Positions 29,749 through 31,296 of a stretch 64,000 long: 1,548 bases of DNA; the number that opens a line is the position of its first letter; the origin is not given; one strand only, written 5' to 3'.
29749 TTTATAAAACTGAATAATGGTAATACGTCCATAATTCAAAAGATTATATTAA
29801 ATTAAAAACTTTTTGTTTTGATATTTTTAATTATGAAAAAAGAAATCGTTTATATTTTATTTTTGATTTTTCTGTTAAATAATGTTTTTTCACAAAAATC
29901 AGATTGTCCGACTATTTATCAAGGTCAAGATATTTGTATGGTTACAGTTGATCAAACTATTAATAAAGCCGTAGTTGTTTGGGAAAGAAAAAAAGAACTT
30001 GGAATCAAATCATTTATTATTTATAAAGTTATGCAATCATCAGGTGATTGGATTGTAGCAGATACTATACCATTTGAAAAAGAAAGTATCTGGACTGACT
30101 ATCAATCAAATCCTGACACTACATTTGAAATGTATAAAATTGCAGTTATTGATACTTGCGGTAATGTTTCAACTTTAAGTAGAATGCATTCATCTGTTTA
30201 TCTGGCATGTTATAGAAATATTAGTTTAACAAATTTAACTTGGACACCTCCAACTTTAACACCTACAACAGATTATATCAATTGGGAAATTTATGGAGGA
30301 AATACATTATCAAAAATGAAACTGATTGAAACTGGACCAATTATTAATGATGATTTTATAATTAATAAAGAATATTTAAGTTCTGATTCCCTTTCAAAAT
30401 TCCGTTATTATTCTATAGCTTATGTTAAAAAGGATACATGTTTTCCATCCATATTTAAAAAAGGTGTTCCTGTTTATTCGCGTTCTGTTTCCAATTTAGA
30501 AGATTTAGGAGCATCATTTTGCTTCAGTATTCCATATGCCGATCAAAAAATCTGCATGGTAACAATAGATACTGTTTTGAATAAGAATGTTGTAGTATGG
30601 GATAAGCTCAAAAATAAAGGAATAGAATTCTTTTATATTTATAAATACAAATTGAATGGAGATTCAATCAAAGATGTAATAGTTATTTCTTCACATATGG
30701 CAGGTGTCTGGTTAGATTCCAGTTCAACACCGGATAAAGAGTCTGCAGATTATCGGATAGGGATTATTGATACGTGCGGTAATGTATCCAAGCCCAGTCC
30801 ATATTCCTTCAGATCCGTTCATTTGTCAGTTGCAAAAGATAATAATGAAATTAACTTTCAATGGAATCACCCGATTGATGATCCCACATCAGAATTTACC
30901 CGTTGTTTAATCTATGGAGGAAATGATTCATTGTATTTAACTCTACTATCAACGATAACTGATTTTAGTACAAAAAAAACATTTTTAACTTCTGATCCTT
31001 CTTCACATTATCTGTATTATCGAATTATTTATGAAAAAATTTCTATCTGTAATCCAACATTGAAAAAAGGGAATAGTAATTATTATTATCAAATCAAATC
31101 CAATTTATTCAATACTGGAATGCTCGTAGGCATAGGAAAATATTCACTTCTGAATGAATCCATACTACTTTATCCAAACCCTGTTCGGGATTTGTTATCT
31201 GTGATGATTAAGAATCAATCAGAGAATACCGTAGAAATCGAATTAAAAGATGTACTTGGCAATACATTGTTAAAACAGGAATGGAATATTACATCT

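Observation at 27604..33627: Array of three T9SS-sorted paralogs built from a repeated 205-aa Cys-containing module of no recognisable family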

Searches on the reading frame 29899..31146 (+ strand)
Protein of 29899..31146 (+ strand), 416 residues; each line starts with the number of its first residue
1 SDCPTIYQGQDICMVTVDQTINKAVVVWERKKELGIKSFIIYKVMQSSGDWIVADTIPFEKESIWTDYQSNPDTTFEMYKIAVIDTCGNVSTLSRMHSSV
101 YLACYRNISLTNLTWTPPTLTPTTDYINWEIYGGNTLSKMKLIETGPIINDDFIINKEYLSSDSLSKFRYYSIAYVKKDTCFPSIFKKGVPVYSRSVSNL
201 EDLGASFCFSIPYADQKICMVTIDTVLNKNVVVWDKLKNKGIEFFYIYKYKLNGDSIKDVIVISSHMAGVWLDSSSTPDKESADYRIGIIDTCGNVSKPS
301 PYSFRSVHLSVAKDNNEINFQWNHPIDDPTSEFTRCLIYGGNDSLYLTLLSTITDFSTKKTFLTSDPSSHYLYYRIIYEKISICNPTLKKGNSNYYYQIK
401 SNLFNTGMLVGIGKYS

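Call 71: predict_structure(alignment_id=A3)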
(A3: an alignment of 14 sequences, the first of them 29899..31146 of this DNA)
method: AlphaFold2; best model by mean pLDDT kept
length: 416 residues; sequences in the alignment: 14
mean_pLDDT: 82.7   pTM: 0.50
mean pLDDT of the five models: 82.7, 81.4, 80.4, 79.6, 74.2
residues with pLDDT >= 90: 161; 70-90: 197; 50-70: 41; < 50: 17
segments of 3 or more residues with pLDDT < 50: 186-190, 389-393, 411-416
pLDDT, mean of each block of 10 residues (from residue 1): 75 90 90 86 90 94 91 91 92 93 85 88 83 86 86 78 78 89 56 83 65 74 89 77 85 74 81 89 89 77 89 85 90 92 89 93 82 91 66 64 75 37
secondary structure, 60 per line:
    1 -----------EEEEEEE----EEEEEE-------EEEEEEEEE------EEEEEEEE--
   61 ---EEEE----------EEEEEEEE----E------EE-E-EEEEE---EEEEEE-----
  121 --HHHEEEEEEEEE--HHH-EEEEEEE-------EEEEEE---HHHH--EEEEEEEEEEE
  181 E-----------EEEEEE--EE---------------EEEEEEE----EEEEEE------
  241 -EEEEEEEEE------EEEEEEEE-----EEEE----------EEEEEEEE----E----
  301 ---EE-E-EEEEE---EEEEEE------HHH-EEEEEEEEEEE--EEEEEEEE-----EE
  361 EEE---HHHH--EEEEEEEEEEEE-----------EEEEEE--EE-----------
elements in order: E12-18 E23-28 E36-44 E51-58 E64-67 E78-85 E102-106 E110-115 E126-134 E141-147 E155-160 H164-167 E170-181 E193-198 E218-224 E229-234 E242-250 E257-264 E270-273 E284-291 E309-313 E317-322 E333-343 E346-353 E359-363 H367-370 E373-384 E396-401
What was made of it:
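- The chimera is in frame and models as a normal module (call 71).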
